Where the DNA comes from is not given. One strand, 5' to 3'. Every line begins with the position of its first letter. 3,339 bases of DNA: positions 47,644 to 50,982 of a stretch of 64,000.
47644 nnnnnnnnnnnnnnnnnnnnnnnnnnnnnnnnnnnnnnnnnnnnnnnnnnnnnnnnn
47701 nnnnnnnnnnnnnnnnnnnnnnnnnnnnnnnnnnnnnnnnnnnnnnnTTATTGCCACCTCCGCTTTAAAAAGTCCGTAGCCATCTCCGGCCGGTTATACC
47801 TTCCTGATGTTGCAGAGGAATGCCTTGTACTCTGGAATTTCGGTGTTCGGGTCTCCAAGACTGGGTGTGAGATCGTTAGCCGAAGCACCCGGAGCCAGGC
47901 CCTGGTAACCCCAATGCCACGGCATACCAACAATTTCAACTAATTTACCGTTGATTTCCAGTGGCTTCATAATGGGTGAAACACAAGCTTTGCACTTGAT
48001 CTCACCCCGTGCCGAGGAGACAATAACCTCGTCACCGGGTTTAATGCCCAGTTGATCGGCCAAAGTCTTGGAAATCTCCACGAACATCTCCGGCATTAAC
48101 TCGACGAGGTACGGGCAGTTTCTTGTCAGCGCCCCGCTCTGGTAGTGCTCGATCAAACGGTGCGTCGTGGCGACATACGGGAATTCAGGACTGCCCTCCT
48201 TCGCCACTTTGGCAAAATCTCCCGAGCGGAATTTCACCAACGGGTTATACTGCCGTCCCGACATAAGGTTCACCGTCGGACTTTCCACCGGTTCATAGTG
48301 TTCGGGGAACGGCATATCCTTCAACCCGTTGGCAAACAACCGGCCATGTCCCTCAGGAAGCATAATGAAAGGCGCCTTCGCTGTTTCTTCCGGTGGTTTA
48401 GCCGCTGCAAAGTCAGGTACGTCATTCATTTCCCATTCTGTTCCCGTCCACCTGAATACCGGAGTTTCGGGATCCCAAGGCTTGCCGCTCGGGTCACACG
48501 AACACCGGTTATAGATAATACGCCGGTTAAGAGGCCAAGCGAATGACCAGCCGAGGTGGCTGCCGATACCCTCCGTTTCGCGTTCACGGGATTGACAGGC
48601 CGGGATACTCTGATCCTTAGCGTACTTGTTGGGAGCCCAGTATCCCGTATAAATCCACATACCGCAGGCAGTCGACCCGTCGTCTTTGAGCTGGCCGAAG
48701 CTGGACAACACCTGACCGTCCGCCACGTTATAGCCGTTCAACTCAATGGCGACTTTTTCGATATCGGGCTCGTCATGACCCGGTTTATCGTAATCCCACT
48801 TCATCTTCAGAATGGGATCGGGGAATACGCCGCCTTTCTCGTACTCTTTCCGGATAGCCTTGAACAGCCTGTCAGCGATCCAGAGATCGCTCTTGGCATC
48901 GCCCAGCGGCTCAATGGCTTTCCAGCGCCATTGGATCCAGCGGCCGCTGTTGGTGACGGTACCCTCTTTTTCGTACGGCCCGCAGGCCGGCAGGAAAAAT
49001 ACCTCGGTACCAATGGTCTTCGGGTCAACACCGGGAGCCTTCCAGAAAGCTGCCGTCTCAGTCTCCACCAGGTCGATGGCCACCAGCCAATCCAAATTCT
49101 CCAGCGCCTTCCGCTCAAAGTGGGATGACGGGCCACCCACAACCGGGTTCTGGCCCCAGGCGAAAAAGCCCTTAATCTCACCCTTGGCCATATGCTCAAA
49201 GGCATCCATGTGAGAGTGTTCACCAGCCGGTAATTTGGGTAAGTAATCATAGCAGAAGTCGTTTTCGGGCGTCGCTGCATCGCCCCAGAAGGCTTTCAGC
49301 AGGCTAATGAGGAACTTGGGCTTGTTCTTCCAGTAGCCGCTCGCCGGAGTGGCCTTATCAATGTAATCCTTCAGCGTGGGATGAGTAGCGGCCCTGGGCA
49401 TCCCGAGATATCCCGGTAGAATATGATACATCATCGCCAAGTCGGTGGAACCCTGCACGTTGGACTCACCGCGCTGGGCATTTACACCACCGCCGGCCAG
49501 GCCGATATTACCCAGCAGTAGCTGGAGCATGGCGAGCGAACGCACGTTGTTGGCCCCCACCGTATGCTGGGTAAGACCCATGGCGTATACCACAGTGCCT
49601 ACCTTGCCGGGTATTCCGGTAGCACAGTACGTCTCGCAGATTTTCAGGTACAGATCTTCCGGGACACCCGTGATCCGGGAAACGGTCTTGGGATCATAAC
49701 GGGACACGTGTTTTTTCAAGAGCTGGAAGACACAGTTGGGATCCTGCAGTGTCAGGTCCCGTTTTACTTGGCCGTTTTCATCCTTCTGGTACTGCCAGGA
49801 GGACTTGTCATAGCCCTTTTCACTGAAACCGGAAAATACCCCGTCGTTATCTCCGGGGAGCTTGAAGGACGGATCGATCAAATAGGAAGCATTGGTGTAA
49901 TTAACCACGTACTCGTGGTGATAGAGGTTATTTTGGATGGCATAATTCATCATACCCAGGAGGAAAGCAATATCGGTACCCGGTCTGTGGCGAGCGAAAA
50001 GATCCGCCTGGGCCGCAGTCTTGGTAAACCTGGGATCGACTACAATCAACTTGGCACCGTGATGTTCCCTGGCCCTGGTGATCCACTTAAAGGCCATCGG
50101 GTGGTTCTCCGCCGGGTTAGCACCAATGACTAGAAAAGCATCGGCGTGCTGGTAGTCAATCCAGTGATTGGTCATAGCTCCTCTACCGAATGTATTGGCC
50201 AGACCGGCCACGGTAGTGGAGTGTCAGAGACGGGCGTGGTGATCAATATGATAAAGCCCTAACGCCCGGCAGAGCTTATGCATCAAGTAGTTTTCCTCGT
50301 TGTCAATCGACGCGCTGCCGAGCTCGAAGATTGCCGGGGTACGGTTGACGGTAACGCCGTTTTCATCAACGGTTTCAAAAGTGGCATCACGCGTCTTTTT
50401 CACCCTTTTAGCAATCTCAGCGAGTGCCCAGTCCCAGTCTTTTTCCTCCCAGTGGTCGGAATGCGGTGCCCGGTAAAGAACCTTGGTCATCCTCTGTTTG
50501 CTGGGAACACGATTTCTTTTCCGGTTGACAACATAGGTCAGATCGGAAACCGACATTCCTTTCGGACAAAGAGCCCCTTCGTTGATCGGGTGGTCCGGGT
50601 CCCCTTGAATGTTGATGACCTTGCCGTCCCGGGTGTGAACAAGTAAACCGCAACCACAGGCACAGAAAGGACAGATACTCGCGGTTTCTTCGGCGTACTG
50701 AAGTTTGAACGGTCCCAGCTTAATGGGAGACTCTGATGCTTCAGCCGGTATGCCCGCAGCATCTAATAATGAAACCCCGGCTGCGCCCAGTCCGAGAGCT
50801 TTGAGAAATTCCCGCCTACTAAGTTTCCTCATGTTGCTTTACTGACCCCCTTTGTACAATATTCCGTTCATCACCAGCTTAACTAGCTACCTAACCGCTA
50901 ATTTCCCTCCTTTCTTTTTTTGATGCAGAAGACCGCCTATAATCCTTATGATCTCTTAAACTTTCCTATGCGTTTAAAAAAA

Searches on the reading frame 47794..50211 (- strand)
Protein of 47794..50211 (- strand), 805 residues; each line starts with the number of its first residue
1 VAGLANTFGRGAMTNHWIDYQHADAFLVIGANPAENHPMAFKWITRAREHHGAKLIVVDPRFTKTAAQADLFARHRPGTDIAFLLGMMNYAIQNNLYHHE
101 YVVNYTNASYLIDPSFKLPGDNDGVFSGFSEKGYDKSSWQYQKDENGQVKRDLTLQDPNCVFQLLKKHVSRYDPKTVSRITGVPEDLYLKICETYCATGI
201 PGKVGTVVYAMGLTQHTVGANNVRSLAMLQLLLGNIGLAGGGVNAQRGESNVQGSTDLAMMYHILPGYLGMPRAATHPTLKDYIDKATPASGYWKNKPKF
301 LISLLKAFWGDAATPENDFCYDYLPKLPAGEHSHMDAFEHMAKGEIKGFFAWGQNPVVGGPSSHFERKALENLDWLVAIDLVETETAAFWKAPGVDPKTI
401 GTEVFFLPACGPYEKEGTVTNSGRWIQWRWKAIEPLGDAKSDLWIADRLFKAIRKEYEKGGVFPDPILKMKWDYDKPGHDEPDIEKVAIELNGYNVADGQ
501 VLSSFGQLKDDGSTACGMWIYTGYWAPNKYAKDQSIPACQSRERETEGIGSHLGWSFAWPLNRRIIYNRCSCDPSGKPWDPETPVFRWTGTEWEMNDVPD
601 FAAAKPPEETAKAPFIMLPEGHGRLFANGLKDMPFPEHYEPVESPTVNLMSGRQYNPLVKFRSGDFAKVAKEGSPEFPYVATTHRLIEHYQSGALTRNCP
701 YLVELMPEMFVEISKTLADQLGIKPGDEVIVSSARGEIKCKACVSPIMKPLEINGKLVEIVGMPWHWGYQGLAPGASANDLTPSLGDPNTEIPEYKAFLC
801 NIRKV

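Call 85: search_protein_families(library=pfam, proteins=[window:47794-50211:-], max_evalue=0.0001)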
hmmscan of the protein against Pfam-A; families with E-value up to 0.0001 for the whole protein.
window:47794-50211:- (805 aa): 2 families
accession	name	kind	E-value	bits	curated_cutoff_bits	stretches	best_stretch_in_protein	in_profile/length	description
PF00384.28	Molybdopterin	-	5.2e-29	101.8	24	1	12-451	97-352/353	Molybdopterin oxidoreductase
PF01568.27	Molydop_binding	-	5.4e-18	65.5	26.8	1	681-798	3-109/110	Molydopterin dinucleotide binding domain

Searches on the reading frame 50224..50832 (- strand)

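Call 85: search_protein_families(library=pfam, proteins=[window:50224-50832:-], max_evalue=0.0001)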
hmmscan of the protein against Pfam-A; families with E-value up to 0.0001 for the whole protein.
window:50224-50832:- (202 aa): 1 family
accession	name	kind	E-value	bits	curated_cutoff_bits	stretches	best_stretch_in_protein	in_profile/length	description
PF04879.21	Molybdop_Fe4S4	-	1.8e-21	76.3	22.7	1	49-100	3-54/55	Molybdopterin oxidoreductase Fe4S4 domain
